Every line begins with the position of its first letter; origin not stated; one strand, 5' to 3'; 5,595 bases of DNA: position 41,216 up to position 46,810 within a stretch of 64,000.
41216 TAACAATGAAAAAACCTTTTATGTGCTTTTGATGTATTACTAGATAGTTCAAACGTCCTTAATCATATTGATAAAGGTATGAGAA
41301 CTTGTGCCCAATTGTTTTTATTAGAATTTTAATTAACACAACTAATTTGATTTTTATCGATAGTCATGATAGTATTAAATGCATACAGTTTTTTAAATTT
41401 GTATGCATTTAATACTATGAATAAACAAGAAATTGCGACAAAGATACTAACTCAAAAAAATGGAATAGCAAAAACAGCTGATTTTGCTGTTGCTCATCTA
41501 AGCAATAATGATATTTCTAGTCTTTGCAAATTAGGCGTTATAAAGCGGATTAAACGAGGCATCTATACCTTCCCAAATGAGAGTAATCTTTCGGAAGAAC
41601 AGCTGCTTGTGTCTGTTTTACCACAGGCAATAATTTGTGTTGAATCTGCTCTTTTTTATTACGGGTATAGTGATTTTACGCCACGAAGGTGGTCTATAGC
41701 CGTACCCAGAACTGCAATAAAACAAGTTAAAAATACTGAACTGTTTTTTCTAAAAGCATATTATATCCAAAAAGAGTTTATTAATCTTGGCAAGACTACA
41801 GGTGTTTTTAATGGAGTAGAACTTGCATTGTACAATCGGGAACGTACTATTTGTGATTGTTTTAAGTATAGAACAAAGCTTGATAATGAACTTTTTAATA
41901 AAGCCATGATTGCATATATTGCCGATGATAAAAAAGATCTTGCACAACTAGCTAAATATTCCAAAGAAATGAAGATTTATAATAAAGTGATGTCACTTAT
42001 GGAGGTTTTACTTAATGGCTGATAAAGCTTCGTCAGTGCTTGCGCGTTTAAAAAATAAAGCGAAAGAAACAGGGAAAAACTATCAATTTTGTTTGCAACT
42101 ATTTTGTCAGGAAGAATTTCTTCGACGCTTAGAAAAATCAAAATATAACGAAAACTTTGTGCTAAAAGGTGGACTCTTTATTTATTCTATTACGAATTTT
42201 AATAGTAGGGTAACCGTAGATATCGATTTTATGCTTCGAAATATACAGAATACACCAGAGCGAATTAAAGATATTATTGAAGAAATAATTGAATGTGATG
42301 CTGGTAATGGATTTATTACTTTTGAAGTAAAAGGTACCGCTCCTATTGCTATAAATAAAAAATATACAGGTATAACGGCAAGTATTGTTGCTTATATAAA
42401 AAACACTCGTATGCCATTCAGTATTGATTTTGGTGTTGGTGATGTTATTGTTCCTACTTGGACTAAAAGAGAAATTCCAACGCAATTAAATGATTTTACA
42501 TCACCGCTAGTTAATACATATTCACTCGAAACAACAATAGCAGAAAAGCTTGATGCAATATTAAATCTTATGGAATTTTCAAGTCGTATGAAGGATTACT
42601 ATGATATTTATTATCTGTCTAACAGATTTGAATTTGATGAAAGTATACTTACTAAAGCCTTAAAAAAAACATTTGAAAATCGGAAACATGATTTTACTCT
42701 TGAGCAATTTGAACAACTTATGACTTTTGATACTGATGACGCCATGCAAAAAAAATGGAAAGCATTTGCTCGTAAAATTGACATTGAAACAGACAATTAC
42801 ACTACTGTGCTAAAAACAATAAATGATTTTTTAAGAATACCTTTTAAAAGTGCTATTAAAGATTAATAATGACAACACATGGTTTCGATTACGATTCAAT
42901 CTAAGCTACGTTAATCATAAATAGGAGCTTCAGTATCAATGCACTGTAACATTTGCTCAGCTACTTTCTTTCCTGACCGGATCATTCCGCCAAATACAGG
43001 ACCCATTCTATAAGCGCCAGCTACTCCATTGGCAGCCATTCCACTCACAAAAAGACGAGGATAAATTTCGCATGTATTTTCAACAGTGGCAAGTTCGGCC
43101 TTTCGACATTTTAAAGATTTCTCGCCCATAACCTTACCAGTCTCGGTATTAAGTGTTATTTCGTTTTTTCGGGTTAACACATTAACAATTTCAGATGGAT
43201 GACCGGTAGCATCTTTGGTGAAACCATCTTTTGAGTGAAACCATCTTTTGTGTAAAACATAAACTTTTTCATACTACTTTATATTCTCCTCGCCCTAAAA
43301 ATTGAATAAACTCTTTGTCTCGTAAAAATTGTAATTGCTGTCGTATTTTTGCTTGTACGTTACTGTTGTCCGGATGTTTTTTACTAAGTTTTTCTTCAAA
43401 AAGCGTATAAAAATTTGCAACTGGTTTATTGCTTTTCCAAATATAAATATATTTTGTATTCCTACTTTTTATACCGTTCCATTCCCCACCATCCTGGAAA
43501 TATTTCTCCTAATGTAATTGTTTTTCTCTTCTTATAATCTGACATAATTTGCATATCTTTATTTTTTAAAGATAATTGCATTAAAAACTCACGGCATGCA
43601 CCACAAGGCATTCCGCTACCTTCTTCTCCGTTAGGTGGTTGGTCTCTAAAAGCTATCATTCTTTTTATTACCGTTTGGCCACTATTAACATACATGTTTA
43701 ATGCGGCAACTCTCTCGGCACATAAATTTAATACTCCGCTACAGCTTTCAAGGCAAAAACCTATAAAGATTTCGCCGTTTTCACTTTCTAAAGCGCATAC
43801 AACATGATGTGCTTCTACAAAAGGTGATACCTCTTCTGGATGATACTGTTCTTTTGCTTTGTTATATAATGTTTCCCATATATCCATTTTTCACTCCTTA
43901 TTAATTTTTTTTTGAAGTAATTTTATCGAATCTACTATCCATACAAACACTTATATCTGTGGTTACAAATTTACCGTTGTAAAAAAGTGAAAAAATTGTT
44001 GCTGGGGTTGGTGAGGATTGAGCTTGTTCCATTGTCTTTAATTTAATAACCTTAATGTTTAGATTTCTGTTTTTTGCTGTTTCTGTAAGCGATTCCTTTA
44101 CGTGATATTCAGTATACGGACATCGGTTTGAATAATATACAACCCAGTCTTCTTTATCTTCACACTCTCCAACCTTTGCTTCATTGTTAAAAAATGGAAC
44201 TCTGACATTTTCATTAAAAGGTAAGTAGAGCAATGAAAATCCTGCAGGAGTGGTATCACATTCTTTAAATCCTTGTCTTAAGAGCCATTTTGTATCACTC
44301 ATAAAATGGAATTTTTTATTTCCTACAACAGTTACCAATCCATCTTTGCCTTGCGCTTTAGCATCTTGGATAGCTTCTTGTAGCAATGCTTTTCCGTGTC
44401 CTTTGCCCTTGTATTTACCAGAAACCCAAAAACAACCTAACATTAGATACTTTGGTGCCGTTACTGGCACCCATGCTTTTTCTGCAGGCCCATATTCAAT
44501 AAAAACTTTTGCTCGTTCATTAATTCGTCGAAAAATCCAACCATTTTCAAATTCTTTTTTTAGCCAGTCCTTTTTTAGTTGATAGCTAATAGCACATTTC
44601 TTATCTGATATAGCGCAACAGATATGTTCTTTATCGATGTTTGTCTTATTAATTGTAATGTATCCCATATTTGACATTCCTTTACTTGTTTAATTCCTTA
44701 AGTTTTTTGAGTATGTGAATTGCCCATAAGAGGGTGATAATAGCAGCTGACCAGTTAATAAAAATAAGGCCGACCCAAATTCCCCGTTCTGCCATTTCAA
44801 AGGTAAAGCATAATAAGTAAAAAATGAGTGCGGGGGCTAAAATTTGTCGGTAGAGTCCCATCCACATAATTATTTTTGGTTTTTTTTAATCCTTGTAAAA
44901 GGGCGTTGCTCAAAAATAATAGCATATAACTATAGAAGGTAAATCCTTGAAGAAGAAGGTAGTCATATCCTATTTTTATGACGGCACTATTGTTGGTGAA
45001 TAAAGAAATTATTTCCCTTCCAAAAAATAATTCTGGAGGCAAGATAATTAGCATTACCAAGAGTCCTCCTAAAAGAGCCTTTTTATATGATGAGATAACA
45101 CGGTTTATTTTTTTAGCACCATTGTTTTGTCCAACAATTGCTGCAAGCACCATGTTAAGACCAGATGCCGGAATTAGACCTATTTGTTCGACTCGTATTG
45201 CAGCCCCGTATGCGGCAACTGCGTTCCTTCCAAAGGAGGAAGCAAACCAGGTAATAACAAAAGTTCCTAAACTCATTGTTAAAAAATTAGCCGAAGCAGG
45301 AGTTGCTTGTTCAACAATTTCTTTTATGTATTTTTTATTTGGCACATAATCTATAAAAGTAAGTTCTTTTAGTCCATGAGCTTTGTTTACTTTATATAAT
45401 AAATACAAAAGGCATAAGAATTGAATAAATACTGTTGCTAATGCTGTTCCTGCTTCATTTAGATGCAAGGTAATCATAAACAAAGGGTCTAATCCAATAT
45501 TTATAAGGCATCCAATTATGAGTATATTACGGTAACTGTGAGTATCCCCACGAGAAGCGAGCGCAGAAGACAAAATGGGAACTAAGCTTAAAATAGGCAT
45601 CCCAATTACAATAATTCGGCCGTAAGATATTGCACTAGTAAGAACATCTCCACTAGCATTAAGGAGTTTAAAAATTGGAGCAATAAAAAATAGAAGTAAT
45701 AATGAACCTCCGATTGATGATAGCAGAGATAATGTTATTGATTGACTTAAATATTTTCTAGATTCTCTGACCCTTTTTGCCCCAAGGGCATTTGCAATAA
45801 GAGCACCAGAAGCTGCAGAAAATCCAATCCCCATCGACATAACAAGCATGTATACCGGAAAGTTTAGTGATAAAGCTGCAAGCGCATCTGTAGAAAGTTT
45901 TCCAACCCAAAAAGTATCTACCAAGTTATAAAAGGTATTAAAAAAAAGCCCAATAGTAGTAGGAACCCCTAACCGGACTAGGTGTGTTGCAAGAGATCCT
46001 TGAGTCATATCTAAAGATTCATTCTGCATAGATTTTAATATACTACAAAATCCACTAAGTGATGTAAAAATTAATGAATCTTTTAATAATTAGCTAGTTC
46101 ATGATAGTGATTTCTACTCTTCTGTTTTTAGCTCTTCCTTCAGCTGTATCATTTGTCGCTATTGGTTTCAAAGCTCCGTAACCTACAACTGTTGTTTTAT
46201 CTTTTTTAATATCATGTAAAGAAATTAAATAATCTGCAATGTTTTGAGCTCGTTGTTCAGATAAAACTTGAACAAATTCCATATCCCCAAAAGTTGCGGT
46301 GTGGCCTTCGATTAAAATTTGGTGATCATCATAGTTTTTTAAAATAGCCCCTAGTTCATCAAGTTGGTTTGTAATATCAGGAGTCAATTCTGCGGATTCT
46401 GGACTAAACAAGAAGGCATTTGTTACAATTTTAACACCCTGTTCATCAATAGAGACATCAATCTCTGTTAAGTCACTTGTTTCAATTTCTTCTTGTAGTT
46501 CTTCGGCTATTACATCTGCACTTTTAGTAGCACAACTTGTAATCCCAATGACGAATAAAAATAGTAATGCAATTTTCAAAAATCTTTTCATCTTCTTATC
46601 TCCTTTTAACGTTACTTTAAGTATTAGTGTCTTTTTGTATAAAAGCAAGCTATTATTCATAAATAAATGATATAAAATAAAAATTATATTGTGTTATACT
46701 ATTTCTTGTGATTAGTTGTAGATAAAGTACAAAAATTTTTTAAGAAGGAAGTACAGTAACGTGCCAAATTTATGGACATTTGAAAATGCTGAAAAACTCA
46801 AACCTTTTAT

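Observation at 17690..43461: About 25.7-kb composite defence island between hisA-IE and cdd, with no mobility genes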

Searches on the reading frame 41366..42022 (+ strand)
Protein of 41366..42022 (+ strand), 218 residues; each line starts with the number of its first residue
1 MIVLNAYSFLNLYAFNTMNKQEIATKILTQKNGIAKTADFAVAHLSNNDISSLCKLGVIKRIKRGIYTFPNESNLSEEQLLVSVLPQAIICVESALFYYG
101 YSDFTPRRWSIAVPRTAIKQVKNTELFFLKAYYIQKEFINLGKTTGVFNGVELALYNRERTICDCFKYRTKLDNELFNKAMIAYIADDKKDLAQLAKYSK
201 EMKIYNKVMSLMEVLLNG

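Call 4: search_protein_families(library=pfam, proteins=[window:41366-42022:+])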
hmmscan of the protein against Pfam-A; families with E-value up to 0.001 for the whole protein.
window:41366-42022:+ (218 aa): 1 family
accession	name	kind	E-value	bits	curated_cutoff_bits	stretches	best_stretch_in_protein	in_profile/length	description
PF13338.12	AbiEi_4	-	2e-05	25.1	25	1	30-70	9-49/49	Transcriptional regulator, AbiEi antitoxin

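Call 6: search_protein_families(library=padloc, proteins=[window:41366-42022:+])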
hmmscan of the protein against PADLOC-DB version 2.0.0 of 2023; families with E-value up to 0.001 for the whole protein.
window:41366-42022:+ (218 aa): 24 families
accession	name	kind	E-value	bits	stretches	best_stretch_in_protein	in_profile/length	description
PDLC02225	AbiEi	-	5.4e-58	194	1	17-217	3-196/198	AbiEi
PDLC02248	AbiEi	-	2.2e-51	172.4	1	18-214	1-196/198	AbiEi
PDLC02265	AbiEi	-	6.6e-38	128.4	1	20-215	3-197/198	AbiEi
PDLC02275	AbiEi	-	6.6e-32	109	1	25-215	3-183/184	AbiEi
PDLC02283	AbiEi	-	4.3e-30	103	1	21-210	6-195/201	AbiEi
PDLC02263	AbiEi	-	5.1e-28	96.6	1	20-215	50-244/244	AbiEi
PDLC02245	AbiEi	-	9e-24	82.2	1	26-216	4-194/194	AbiEi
PDLC02254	AbiEi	-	6.1e-21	73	1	34-204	17-186/197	AbiEi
PDLC02238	AbiEi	-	2.7e-19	67.7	1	46-213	14-176/180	AbiEi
PDLC02239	AbiEi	-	9.1e-19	65.9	1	37-216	14-194/195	AbiEi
PDLC02262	AbiEi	-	4.5e-14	50.5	1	20-216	15-206/206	AbiEi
PDLC02228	AbiEi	-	1.1e-11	42.5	1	29-180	35-173/216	AbiEi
PDLC02249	AbiEi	-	1.3e-11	42.6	1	27-187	11-161/184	AbiEi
PDLC02267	AbiEi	-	4.1e-10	37.5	1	46-203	37-186/252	AbiEi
PDLC02260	AbiEi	-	5.1e-10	37.3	1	26-123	9-109/131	AbiEi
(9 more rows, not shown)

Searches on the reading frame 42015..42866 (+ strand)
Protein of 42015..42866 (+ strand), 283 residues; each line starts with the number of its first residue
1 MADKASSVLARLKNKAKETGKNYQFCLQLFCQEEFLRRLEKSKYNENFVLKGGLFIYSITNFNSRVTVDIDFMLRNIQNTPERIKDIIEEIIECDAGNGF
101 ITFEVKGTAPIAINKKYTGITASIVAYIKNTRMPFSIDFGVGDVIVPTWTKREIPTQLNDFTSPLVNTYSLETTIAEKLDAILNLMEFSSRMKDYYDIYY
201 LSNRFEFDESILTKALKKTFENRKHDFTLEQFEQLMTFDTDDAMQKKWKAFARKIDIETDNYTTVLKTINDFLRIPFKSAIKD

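Call 4: search_protein_families(library=pfam, proteins=[window:42015-42866:+])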
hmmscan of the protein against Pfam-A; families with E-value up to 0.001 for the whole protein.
window:42015-42866:+ (283 aa): 1 family
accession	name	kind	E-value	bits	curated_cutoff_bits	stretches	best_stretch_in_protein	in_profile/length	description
PF08843.17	AbiEii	-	1.2e-47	163.3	22.5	1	35-261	2-229/238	Nucleotidyl transferase AbiEii toxin, Type IV TA system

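Call 6: search_protein_families(library=padloc, proteins=[window:42015-42866:+])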
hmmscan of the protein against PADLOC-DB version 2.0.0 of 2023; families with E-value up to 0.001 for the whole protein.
window:42015-42866:+ (283 aa): 19 families
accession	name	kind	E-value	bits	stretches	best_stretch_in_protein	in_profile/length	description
PDLC02288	AbiEii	-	1.2e-88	294.9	1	1-277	7-273/294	AbiEii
PDLC02312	AbiEii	-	1.8e-53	179.5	1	5-276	9-281/299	AbiEii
PDLC02291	AbiEii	-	2.1e-34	117.2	1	6-273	17-264/310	AbiEii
PDLC02326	AbiEii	-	6.4e-29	98.7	1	4-138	3-132/133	AbiEii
PDLC02319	AbiEii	-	2.1e-28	97.7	1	34-277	5-236/241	AbiEii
PDLC02311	AbiEii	-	7e-26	89.6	1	10-282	5-266/283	AbiEii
PDLC02304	AbiEii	-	1.5e-21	75.5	1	11-274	6-256/260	AbiEii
PDLC02310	AbiEii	-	4.8e-17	60.2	1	10-221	4-209/265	AbiEii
PDLC02314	AbiEii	-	3.1e-16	57.5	1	7-226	12-227/290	AbiEii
PDLC02320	AbiEii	-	3.3e-15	54.4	1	141-255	4-120/147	AbiEii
PDLC02306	AbiEii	-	1.6e-10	39.1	1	165-273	167-275/280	AbiEii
PDLC02308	AbiEii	-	4.6e-10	37.6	1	27-251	10-238/279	AbiEii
PDLC02329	AbiEii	-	1.6e-09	35.5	1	14-255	22-255/294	AbiEii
PDLC02292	AbiEii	-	6e-07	27.6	1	34-250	36-250/283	AbiEii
PDLC02321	AbiEii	-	7.1e-07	27.2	0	157-205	172-218/296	AbiEii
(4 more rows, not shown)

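Call 52: find_encoding_contigs(protein=window:42015-42866:+, flank=10000, max_places=6)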
Protein window:42015-42866:+ (283 aa): 1 contig read that carries it; 1 place shown.
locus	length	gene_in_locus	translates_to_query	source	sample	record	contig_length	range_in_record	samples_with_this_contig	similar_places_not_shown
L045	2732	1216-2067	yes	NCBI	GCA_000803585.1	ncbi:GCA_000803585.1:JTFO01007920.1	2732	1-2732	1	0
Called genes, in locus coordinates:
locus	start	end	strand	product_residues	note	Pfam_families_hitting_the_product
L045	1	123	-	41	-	?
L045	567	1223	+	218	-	PF13338:AbiEi_4 (faint)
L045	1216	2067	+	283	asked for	PF08843:AbiEii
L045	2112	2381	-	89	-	PF01946:Thi4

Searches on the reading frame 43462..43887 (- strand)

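Call 7: search_protein_families(library=ncbifam, proteins=[window:43462-43887:-])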
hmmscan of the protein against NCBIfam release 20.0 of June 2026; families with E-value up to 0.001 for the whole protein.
window:43462-43887:- (141 aa): 6 families
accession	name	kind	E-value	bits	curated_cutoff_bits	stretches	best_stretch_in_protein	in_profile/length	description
TIGR01354.1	cyt_deam_tetra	equivalog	2.1e-13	50.7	113.65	1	27-131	21-118/126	cytidine deaminase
NF004064.0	PRK05578.1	equivalog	1.6e-11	44.3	74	1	4-137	6-126/130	cytidine deaminase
NF005314.0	PRK06848.1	equivalog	3.9e-11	43.2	131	1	25-132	25-132/139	cytidine deaminase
NF009076.0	PRK12411.1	equivalog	3.5e-08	33.5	216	1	27-134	24-125/132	cytidine deaminase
NF006155.0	PRK08298.1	equivalog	1.2e-05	25.3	129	1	3-135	3-130/136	cytidine deaminase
TIGR01355.1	cyt_deam_dimer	equivalog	8.4e-05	22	275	1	29-136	45-142/283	cytidine deaminase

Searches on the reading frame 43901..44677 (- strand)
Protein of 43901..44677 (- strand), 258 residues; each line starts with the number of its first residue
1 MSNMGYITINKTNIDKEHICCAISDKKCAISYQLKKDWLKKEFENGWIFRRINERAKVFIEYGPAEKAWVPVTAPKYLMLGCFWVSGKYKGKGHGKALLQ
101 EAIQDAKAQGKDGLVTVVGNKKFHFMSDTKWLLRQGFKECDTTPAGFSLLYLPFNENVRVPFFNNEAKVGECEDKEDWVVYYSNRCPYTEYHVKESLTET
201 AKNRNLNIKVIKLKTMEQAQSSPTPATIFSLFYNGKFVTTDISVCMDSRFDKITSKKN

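Call 7: search_protein_families(library=ncbifam, proteins=[window:43901-44677:-])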
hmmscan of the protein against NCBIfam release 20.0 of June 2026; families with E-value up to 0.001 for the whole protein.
window:43901-44677:- (258 aa): 0 families

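Call 19: search_protein_families(library=pfam, proteins=[window:43901-44677:-])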
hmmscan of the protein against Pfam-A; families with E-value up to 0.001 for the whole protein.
window:43901-44677:- (258 aa): 3 families
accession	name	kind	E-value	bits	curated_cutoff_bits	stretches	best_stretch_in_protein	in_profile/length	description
PF14268.11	YoaP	-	3.1e-19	68.6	25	1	208-252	2-44/44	YoaP-like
PF00583.31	Acetyltransf_1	-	6.9e-07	30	20.7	1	33-113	22-95/116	Acetyltransferase (GNAT) family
PF13508.13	Acetyltransf_7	-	0.00038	21.2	27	1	80-138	29-83/84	Acetyltransferase (GNAT) domain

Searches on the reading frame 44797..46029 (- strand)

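Call 7: search_protein_families(library=ncbifam, proteins=[window:44797-46029:-])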
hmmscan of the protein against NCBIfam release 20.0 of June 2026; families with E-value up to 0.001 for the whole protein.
window:44797-46029:- (410 aa): 13 families
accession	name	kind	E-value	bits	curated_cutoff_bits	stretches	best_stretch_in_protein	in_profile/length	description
TIGR00797.1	matE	subfamily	9.8e-62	209.1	147.4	1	23-385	1-363/396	MATE family efflux transporter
NF041801.1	MATE_SolL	equivalog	5e-42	144.2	780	1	3-363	8-373/458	solanimycin export family MATE transporter SolL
NF007130.1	PRK09575.1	equivalog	1.2e-21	77.5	445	1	12-384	3-378/435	MATE family efflux transporter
NF000131.1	MATE_multi_MepA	equivalog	3.6e-21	75.9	850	1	16-356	17-357/451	multidrug efflux MATE transporter MepA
NF052396.1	MATE_WgkD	equivalog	2.9e-13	49.6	510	1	19-385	7-373/428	tryglysin-associated MATE efflux transporter WgkD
NF001214.0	PRK00187.1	equivalog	5.5e-13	48.7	449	1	32-349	27-349/464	NorM family multidrug efflux MATE transporter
NF000217.1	MATE_multi_FepA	equivalog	7e-13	48.4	900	1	17-368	17-368/443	multidrug efflux MATE transporter FepA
NF007690.0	PRK10367.1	equivalog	1e-10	41.2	409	1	16-361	10-357/441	MATE family efflux transporter DinF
TIGR01695.1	murJ_mviN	equivalog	2.2e-10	39.9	235.55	1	16-218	225-430/506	murein biosynthesis integral membrane protein MurJ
NF041358.1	GntT_guanitoxin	equivalog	1.2e-09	37.7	525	1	9-358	7-358/438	guanitoxin biosynthesis MATE family efflux transporter GntT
NF007562.1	PRK10189.1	equivalog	6.6e-09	35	465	1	31-363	43-384/470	EmmdR/YeeO family multidrug/toxin efflux MATE transporter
NF000263.1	MATE_multi_NorM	equivalog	3e-08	33.5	950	1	32-385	35-394/459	multidrug efflux MATE transporter NorM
NF045578.1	export_MbnM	equivalog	0.00018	20.6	285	1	34-296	19-278/410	methanobactin export MATE transporter MbnM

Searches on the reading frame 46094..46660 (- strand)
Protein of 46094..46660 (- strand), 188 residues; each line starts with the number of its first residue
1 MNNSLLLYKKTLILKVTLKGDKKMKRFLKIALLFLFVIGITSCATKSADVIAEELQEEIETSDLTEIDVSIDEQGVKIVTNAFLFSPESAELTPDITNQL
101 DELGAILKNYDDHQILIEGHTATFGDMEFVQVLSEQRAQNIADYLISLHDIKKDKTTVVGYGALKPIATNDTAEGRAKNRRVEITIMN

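Call 7: search_protein_families(library=ncbifam, proteins=[window:46094-46660:-])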
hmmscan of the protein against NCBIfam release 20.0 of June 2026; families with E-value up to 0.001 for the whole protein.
window:46094-46660:- (188 aa): 40 families (the best 25 are shown)
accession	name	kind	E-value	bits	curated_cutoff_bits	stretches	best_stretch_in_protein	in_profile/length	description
NF053611.1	YiaD_Gzip_OmpA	equivalog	2.8e-32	112.1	175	1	45-186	68-206/206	YiaD family glycine zipper/OmpA-like lipoprotein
NF053612.1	anchor_PA1041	equivalog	1.4e-26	93.9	250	1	76-186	124-235/236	PA1041 family peptidoglycan-binding anchor lipoprotein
NF053585.1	OMP_LP_YfiB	equivalog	9.5e-25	87.3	128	1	29-187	9-161/163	outer membrane lipoprotein YfiB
NF006508.0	PRK08944.1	subfamily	4.2e-21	75.5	259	1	46-187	146-288/304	MotB family protein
NF045787.1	OmpABordt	equivalog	7.1e-21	74.8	200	1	76-187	79-190/194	outer membrane protein OmpA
NF053613.1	OMP_toxin_LptF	equivalog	1.3e-20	74.2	400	1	67-188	127-247/256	lipotoxin F family OmpA-related lipoprotein LptF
NF007804.1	PRK10510.1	equivalog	2.4e-20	72.8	307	1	60-186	88-216/219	OmpA family lipoprotein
NF006541.1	PRK09038.1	equivalog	2.1e-19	70.1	283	1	49-187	107-249/253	flagellar motor protein MotD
TIGR03350.1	type_VI_ompA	equivalog_domain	2.3e-19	69.7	139.8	1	52-186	3-137/137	type VI secretion system protein TssL, long form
NF005195.1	PRK06667.1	equivalog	2.7e-19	69.9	300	1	54-187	97-236/241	flagellar motor protein MotB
NF005831.1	PRK07734.1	equivalog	4.2e-18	66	301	1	51-187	107-249/250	flagellar motor protein MotB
NF005382.1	PRK06925.1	equivalog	7.6e-17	62.3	264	1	45-187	77-224/225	flagellar motor protein MotS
TIGR02802.1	Pal_lipo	equivalog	3.6e-16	59.1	125.35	1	84-185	3-103/104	peptidoglycan-associated lipoprotein Pal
NF007424.1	PRK09967.1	equivalog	5.6e-16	59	155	1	79-186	50-157/160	OmpA family protein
TIGR03789.1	pdsO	hypoth_equivalog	2.9e-15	56.6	152.2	1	73-186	134-243/243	sortase-associated OmpA-like protein PdsO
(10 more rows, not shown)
